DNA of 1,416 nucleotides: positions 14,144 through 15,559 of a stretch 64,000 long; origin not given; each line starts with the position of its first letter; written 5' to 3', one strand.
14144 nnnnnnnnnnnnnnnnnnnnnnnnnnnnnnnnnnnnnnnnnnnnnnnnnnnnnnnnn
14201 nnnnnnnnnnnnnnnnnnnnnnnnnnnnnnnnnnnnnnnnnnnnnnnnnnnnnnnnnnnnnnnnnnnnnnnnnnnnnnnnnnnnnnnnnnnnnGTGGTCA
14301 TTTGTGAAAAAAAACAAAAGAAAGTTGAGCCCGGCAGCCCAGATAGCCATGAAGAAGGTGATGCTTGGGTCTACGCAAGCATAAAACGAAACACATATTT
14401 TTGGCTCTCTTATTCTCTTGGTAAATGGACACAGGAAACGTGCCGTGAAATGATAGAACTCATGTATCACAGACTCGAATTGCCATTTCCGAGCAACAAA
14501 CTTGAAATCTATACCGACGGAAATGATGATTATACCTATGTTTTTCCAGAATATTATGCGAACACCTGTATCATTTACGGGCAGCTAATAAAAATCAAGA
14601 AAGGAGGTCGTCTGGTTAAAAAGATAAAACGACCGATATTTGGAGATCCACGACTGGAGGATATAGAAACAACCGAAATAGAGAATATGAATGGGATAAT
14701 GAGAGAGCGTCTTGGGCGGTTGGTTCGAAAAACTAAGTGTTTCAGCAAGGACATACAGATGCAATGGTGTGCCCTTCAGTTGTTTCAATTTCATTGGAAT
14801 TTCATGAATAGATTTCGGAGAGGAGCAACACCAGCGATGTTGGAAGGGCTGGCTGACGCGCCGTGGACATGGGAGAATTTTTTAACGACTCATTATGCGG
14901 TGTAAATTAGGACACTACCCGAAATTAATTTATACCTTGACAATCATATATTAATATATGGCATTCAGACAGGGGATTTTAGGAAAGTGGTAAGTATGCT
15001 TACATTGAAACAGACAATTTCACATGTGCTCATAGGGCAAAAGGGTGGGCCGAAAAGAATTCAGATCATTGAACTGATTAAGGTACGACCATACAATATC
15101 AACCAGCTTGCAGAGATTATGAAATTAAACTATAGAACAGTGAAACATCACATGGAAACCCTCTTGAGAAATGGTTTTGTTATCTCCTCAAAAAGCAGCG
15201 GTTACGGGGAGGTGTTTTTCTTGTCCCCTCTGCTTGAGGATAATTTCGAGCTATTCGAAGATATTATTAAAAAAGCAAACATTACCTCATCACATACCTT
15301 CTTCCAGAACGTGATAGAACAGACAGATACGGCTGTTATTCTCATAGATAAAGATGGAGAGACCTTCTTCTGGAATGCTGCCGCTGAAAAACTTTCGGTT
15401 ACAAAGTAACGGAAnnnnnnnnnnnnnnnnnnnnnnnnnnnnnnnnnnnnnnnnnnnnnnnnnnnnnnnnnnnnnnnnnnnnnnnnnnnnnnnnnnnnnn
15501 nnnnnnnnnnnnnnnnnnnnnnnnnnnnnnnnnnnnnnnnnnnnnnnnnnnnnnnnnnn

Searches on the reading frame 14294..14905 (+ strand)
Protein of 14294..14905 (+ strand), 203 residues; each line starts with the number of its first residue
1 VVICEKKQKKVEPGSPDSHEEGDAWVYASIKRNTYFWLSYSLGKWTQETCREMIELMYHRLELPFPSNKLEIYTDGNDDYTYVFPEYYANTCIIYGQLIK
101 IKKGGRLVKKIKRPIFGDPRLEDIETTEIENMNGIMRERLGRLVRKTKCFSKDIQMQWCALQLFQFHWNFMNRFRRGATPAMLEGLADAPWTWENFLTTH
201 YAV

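Call 11: search_protein_families(library=pfam, proteins=[window:14294-14905:+])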
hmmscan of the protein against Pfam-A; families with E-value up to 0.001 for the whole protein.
window:14294-14905:+ (203 aa): 1 family
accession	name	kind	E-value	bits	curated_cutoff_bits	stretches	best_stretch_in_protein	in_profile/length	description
PF03400.19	DDE_Tnp_IS1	-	1.4e-06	29.1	24.1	0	125-156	85-116/131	IS1 transposase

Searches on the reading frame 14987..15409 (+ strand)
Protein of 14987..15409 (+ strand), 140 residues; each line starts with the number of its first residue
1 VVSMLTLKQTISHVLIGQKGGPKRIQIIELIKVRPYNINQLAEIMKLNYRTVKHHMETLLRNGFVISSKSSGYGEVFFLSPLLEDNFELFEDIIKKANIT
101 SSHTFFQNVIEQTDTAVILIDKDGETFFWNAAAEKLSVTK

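Call 11: search_protein_families(library=pfam, proteins=[window:14987-15409:+])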
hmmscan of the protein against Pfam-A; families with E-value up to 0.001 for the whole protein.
window:14987-15409:+ (140 aa): 4 families
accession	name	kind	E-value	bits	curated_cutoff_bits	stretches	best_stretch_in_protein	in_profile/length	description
PF01022.26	HTH_5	-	6.6e-07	29.6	22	1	22-66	2-46/47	Bacterial regulatory protein, arsR family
PF00989.32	PAS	-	1.1e-05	25.9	22.6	1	105-136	2-33/113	PAS fold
PF08279.18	HTH_11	-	0.00016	21.9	25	1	24-73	2-54/55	HTH domain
PF13188.13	PAS_8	-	0.00098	19.4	21.8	0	105-136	2-33/65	PAS domain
